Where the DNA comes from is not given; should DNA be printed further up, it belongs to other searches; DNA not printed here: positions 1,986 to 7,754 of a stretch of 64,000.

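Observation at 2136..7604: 1.8k-aa single-polypeptide polymerase/terminator: pyruvyltransferase, coiled coil, GT4, GT2, GT4, Zn-ribbon, methyltransferase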

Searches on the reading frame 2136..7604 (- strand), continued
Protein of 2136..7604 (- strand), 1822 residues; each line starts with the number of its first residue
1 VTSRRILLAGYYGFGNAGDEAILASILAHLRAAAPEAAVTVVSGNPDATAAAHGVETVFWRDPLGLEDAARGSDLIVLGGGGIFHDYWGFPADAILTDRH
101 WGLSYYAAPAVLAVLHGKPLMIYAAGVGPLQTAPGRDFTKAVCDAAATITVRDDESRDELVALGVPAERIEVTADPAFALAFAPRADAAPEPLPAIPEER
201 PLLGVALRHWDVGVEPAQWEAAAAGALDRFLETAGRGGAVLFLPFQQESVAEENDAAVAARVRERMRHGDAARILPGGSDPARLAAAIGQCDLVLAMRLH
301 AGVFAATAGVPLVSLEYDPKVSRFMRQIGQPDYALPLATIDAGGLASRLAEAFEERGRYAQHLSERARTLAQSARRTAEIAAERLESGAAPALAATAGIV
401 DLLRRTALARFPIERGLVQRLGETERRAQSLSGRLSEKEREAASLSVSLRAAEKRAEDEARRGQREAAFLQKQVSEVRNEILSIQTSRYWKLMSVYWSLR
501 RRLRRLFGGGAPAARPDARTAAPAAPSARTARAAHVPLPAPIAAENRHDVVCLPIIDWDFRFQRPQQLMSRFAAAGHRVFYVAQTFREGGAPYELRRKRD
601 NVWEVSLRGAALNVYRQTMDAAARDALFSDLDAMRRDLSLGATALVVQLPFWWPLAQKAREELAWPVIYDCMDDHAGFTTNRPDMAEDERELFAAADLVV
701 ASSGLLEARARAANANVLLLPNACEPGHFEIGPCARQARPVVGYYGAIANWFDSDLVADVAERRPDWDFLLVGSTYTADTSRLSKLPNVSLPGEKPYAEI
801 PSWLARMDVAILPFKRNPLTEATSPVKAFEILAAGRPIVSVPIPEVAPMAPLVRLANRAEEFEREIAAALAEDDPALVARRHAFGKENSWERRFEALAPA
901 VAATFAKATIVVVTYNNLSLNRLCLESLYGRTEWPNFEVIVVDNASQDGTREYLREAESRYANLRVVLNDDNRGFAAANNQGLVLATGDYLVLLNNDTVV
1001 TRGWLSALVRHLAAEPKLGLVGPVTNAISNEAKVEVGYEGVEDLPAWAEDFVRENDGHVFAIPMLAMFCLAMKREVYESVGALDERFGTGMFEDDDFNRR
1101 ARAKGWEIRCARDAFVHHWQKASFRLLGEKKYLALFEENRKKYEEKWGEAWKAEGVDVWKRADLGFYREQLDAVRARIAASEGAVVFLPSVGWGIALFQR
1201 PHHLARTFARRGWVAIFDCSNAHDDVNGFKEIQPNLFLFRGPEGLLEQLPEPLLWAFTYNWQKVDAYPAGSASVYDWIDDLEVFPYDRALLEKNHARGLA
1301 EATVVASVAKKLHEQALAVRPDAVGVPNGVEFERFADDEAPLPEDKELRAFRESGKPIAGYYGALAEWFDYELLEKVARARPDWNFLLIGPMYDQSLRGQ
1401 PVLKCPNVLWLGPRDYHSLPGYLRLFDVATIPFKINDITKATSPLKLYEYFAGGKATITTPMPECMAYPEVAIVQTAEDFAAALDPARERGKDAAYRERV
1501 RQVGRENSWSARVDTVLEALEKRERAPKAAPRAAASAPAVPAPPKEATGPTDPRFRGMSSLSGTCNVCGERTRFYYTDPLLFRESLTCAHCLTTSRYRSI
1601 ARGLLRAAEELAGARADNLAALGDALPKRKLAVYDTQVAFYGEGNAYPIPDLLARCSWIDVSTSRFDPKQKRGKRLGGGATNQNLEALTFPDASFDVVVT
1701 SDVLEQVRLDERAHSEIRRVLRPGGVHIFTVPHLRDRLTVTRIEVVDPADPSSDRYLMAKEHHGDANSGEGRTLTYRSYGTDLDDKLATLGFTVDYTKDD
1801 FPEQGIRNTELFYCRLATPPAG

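Call 79: search_protein_families(library=pfam, proteins=[L018:6541-7872:+, L018:7869-9188:+, L018:9175-9876:+, L018:9623-11950:+, L018:11983-12951:-, L018:12866-13972:-, L018:3781-5058:+], max_evalue=0.001)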
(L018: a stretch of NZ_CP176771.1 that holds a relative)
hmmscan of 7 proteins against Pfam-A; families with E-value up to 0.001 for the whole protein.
L018:6541-7872:+ (443 aa): 7 families
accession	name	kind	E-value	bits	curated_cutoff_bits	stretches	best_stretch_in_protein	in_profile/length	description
PF00005.33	ABC_tran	-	1.4e-24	87.7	25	1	65-197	1-136/137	ABC transporter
PF14524.12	Wzt_C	-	4.9e-13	49.7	30.4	1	293-426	5-143/143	Wzt C-terminal domain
PF13476.12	AAA_23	-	9.7e-07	30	27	1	61-109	6-53/201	AAA domain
PF13175.12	AAA_15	-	5.8e-05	23.3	32.1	1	62-95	11-43/374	AAA ATPase domain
PF02463.25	SMC_N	-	9.8e-05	22.3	40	1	60-106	8-56/220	RecF/RecN/SMC N terminal domain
PF13304.12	AAA_21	-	0.00043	20.9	27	0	79-95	3-19/304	AAA domain, putative AbiEii toxin, Type IV TA system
PF13555.12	AAA_29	-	0.00053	20.1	27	0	68-92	15-39/61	P-loop containing region of AAA domain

L018:7869-9188:+ (439 aa): 1 family
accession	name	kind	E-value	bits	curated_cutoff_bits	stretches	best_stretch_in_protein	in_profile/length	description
PF04230.19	PS_pyruv_trans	-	1.7e-25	91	25.3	1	17-296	1-273/280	Polysaccharide pyruvyl transferase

L018:9175-9876:+ (233 aa): 2 families
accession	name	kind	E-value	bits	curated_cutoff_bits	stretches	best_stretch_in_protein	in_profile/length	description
PF13661.12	2OG-FeII_Oxy_4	-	8.6e-10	39.4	27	1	117-204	5-95/98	2OG-Fe(II) oxygenase superfamily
PF13640.12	2OG-FeII_Oxy_3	-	1.6e-09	39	27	1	115-204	3-95/98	2OG-Fe(II) oxygenase superfamily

L018:9623-11950:+ (775 aa): 5 families
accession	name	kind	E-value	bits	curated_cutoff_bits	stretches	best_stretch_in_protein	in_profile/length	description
PF00535.33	Glycos_transf_2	-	2.7e-25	89.7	23.3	1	529-665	1-133/168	Glycosyl transferase family 2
PF13692.12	Glyco_trans_1_4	-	1.1e-09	39.1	27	1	376-487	25-139/142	Glycosyl transferases group 1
PF13641.12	Glyco_tranf_2_3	-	1.3e-07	32.3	27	1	526-745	1-219/230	Glycosyltransferase like family 2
PF13524.12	Glyco_trans_1_2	-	8.4e-07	29.5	25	1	387-515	17-142/144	Glycosyl transferase-like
PF00534.26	Glycos_transf_1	-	8.8e-05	22.5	26.4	1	376-461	38-124/172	Glycosyl transferases group 1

L018:11983-12951:- (322 aa): 5 families
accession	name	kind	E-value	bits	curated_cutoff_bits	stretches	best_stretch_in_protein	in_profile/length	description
PF00535.33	Glycos_transf_2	-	1.8e-20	74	23.3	1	32-156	2-129/168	Glycosyl transferase family 2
PF13641.12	Glyco_tranf_2_3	-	5.4e-18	66.3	27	1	29-258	2-215/230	Glycosyltransferase like family 2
PF13632.12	Glyco_trans_2_3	-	2.2e-06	28.1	27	1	161-307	39-162/198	Glycosyl transferase family group 2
PF13712.12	Glyco_tranf_2_5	-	3e-05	24.3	27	0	92-140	40-89/210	Glycosyltransferase like family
PF10111.15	Glyco_tranf_2_2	-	0.00032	20.7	27.3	0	55-127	29-103/276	Glycosyltransferase like family 2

L018:12866-13972:- (368 aa): 0 families

L018:3781-5058:+ (425 aa): 1 family
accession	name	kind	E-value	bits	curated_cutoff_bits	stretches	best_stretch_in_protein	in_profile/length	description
PF00375.23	SDF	-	1.4e-112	377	27.9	1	8-406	1-387/387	Sodium:dicarboxylate symporter family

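Call 83: find_encoding_contigs(protein=P0049, flank=10000, max_places=1)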
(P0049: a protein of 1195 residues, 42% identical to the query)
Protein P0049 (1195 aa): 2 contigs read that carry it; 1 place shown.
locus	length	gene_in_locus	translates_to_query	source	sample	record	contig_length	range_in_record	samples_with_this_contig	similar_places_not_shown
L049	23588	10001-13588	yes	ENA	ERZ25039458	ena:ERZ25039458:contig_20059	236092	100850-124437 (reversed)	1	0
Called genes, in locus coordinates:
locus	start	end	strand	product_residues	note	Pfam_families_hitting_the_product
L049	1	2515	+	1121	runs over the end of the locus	PF25778:DUF7948, PF06739:SBBP, PF14870:PSII_BNR (faint), PF15902:Sortilin-Vps10 (faint), PF00395:SLH (weak)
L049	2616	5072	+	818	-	PF00395:SLH (weak)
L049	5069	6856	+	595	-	PF00685:Sulfotransfer_1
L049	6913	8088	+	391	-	-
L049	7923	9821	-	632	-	-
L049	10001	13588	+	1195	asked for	PF04230:PS_pyruv_trans, PF00534:Glycos_transf_1 (faint), PF13692:Glyco_trans_1_4, PF13506:Glyco_transf_21, PF00535:Glycos_transf_2, PF10111:Glyco_tranf_2_2, PF13641:Glyco_tranf_2_3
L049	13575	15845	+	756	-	PF00534:Glycos_transf_1 (weak), PF13692:Glyco_trans_1_4, PF13524:Glyco_trans_1_2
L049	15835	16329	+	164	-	PF13302:Acetyltransf_3, PF13420:Acetyltransf_4 (weak), PF13523:Acetyltransf_8, PF00583:Acetyltransf_1, PF13673:Acetyltransf_10 (weak), PF13508:Acetyltransf_7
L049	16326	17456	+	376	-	PF01041:DegT_DnrJ_EryC1, PF00266:Aminotran_5 (weak)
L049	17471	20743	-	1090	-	PF00535:Glycos_transf_2, PF10111:Glyco_tranf_2_2, PF00534:Glycos_transf_1, PF13692:Glyco_trans_1_4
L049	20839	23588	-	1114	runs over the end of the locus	PF25778:DUF7948, PF06739:SBBP, PF13004:BACON (weak), PF00395:SLH (faint)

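Call 84: find_encoding_contigs(protein=P0089, flank=10000, max_places=1)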
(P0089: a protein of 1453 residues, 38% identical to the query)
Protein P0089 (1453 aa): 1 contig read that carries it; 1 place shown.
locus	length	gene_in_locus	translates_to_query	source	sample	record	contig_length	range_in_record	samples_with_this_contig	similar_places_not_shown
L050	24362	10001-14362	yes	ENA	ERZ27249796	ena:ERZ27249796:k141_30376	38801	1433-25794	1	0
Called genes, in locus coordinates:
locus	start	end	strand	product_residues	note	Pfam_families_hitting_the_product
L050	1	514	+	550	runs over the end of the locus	PF05960:DUF885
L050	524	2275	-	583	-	-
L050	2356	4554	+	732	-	-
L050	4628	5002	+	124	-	-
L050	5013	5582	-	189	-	PF12867:DinB_2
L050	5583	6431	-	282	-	PF01842:ACT, PF00551:Formyl_trans_N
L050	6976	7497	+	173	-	-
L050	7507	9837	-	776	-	PF09586:YfhO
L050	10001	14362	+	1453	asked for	PF04230:PS_pyruv_trans, PF13692:Glyco_trans_1_4 (weak), PF00535:Glycos_transf_2, PF10111:Glyco_tranf_2_2, PF13641:Glyco_tranf_2_3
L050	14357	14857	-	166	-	PF00710:Asparaginase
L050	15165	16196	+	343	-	PF18152:DAHP_snth_FXD, PF00793:DAHP_synth_1, PF03102:NeuB (weak)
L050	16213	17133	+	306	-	-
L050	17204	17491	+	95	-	PF03551:PadR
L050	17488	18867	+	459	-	PF13807:GNVR (faint)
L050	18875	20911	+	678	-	-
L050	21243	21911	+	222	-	-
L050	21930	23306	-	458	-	PF00578:AhpC-TSA, PF08534:Redoxin, PF13098:Thioredoxin_2 (faint), PF13905:Thioredoxin_8 (faint), PF08534:Redoxin (weak)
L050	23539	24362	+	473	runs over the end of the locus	-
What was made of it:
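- On Coiled-coil terminator/polymerase assemblies of ABC-transporter-dependent glycan synthesis (WbdD / WbbB / ORF6-O7 type): They are not within 10 kb in L049 and L050 (calls 83, 84).
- In two more distant family loci (L049, L050) no Wzm/Wzt lies within 10 kb (calls 83, 84).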

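Call 92: search_protein_families(library=pfam, proteins=[L031:11851-16026:+, L031:10582-11850:+, L031:9107-10948:+, L031:7594-9045:+], max_evalue=0.001)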
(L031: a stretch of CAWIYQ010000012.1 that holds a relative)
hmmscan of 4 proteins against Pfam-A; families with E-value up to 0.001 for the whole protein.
L031:11851-16026:+ (1391 aa): 6 families
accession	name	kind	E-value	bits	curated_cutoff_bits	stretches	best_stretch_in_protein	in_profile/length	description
PF00535.33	Glycos_transf_2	-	1.9e-21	77.1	23.3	1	1142-1314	1-167/168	Glycosyl transferase family 2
PF13641.12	Glyco_tranf_2_3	-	5.8e-21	76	27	1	1140-1358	2-217/230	Glycosyltransferase like family 2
PF13692.12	Glyco_trans_1_4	-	9.6e-09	36.1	27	1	988-1101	20-138/142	Glycosyl transferases group 1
PF13506.12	Glyco_transf_21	-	6.4e-07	29.4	21.7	1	1196-1355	5-157/174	Glycosyl transferase family 21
PF00534.26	Glycos_transf_1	-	1.4e-05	25.2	26.4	1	970-1076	14-125/172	Glycosyl transferases group 1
PF13632.12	Glyco_trans_2_3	-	3.3e-05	24.2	27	1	1224-1351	1-122/198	Glycosyl transferase family group 2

L031:10582-11850:+ (422 aa): 4 families
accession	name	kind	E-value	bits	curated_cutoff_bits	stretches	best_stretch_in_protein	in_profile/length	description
PF00535.33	Glycos_transf_2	-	2.7e-20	73.4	23.3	1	128-240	2-120/168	Glycosyl transferase family 2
PF13641.12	Glyco_tranf_2_3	-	5.5e-15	56.4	27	1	126-344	3-214/230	Glycosyltransferase like family 2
PF13632.12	Glyco_trans_2_3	-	6.3e-06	26.6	27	1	201-339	1-120/198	Glycosyl transferase family group 2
PF10111.15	Glyco_tranf_2_2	-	0.00012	22.1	27.3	1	152-326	31-201/276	Glycosyltransferase like family 2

L031:9107-10948:+ (613 aa): 4 families
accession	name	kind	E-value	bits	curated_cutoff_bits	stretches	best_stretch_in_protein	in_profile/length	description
PF00535.33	Glycos_transf_2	-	7.8e-19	68.7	23.3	1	300-406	1-114/168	Glycosyl transferase family 2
PF13641.12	Glyco_tranf_2_3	-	4.2e-15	56.8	27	1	300-511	4-219/230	Glycosyltransferase like family 2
PF10111.15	Glyco_tranf_2_2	-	2.1e-08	34.4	27.3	1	323-498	30-211/276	Glycosyltransferase like family 2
PF13632.12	Glyco_trans_2_3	-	4e-07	30.5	27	1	445-522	69-143/198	Glycosyl transferase family group 2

L031:7594-9045:+ (483 aa): 1 family
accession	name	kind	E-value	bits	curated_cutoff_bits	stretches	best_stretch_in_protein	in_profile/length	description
PF02397.22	Bac_transf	-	3.7e-63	212.7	27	1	290-477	1-178/179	Bacterial sugar transferase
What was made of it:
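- Tried and rejected: The L031 (Thermoleophilia) large homologue has no recognisable distal module (call 92).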
